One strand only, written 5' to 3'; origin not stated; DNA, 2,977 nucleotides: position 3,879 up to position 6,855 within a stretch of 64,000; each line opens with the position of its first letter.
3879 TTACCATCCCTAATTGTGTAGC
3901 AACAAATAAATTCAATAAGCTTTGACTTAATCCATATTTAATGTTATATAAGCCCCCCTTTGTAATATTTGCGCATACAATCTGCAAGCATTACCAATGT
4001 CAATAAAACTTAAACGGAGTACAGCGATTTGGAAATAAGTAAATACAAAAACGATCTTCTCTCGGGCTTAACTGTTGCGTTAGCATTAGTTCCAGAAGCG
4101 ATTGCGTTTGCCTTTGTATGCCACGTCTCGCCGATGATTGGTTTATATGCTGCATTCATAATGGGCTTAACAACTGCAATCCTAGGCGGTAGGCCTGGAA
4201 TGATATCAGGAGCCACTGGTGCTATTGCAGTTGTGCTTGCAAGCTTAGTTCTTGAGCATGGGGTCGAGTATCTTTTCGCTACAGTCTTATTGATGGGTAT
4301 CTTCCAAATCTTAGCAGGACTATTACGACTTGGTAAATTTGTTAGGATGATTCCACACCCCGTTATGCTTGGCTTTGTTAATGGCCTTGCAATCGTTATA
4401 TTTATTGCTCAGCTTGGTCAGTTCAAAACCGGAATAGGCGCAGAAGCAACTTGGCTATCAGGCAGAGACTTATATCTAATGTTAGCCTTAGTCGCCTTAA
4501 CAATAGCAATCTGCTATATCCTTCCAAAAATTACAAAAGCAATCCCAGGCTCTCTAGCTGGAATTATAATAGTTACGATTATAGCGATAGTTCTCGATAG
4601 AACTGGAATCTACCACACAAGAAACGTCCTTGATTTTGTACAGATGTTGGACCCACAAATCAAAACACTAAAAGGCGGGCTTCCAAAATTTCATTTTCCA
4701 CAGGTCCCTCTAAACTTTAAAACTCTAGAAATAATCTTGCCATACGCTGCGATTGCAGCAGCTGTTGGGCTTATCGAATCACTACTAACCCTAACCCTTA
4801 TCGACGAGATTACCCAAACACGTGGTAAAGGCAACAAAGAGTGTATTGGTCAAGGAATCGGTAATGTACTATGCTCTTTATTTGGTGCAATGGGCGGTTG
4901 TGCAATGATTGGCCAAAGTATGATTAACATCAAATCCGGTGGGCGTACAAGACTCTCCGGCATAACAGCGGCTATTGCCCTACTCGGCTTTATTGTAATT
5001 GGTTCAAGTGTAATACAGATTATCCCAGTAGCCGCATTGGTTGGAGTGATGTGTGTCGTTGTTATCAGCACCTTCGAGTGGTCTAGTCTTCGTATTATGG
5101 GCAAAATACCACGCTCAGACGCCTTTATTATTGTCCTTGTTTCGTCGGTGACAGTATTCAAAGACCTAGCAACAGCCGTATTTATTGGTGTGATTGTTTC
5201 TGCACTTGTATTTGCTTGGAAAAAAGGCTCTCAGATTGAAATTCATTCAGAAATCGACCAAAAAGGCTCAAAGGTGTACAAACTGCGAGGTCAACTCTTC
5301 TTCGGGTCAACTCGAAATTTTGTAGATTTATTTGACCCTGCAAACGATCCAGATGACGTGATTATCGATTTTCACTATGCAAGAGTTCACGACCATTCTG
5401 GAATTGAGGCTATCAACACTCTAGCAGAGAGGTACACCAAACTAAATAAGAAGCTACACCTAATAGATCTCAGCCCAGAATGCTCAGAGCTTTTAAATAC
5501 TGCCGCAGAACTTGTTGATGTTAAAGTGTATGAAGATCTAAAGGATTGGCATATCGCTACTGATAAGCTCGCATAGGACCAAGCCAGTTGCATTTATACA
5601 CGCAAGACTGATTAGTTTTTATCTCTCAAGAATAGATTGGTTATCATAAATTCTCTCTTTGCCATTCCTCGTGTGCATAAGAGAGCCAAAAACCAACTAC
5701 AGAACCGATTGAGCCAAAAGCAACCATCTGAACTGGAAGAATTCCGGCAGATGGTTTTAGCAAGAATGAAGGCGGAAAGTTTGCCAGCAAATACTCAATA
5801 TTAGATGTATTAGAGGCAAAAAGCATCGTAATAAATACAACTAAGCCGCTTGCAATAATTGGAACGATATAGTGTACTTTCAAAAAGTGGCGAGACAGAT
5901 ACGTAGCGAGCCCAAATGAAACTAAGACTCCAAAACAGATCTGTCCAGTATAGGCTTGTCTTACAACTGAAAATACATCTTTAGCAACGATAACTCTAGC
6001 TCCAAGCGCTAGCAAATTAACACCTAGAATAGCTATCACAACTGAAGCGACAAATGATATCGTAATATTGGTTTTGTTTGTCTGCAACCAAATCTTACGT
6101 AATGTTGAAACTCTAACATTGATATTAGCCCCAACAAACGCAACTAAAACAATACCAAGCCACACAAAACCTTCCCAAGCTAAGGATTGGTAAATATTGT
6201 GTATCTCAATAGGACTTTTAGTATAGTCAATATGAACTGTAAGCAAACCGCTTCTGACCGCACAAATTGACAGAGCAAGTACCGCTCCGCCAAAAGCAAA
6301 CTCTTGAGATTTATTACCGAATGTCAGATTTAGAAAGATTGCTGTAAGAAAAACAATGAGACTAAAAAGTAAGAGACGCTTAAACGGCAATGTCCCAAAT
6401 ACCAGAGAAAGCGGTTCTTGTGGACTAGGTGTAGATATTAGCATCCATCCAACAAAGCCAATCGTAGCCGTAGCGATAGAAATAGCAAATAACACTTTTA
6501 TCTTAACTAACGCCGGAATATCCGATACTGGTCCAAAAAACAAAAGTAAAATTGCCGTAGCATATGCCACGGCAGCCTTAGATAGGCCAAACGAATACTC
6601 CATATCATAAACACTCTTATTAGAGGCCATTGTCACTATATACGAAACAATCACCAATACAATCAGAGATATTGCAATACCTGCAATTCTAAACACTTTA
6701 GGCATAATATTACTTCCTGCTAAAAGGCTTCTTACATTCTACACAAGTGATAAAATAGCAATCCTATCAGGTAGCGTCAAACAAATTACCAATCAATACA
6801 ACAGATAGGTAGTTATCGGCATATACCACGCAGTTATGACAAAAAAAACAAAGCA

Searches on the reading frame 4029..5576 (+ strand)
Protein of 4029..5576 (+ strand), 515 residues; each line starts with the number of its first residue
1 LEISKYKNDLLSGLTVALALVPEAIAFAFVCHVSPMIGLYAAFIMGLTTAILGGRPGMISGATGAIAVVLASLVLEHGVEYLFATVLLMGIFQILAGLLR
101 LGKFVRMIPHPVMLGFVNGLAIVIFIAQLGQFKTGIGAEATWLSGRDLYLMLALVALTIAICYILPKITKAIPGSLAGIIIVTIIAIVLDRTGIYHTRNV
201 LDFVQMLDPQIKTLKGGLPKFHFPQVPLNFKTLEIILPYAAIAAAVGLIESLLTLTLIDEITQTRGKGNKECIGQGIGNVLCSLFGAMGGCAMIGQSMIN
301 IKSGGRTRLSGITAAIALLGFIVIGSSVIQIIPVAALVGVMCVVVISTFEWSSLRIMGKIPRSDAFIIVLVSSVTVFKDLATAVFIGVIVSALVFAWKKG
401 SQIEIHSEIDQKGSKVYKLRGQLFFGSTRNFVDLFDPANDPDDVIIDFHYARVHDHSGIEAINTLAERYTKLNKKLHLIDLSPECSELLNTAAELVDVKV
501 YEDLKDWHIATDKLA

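Call 4: search_protein_families(library=ncbifam, proteins=[window:4029-5576:+], max_evalue=1)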
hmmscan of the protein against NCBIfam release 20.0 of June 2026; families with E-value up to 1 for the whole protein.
window:4029-5576:+ (515 aa): 3 families
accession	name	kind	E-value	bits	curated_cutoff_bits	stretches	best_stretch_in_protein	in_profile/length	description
TIGR00815.1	sulP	subfamily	1.8e-74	251.2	380.45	1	4-493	12-548/565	sulfate permease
NF008660.1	PRK11660.1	equivalog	1.4e-66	225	614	1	3-492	26-543/572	C4-dicarboxylic acid transporter DauA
NF050096.1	BicarbTportBicA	equivalog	1.3e-55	189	880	1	4-393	10-402/547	bicarbonate transporter BicA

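Call 5: search_protein_families(library=pfam, proteins=[window:4029-5576:+], max_evalue=1)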
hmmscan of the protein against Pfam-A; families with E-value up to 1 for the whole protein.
window:4029-5576:+ (515 aa): 4 families
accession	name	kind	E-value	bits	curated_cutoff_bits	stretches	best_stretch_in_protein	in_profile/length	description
PF00916.26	Sulfate_transp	-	2.4e-56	191.6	23.2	1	7-370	2-379/380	Sulfate permease family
PF01740.26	STAS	-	2.8e-06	27.5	22.6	1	413-505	9-104/106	STAS domain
PF16983.11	MFS_MOT1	-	5.5e-05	23.9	30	2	259-344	25-107/111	Molybdate transporter of MFS superfamily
PF06624.17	RAMP4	-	0.001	19.5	24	1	314-333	39-58/60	Ribosome associated membrane protein RAMP4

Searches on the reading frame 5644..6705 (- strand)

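Call 4: search_protein_families(library=ncbifam, proteins=[window:5644-6705:-], max_evalue=1)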
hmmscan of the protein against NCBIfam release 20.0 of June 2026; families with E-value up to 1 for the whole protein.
window:5644-6705:- (353 aa): 0 families

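Call 5: search_protein_families(library=pfam, proteins=[window:5644-6705:-], max_evalue=1)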
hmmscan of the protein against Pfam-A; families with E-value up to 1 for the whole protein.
window:5644-6705:- (353 aa): 1 family
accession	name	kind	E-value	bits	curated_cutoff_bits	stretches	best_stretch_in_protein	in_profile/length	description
PF07786.18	HGSNAT_cat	-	0.0073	16.3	22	1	247-308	93-151/222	Heparan-alpha-glucosaminide N-acetyltransferase, catalytic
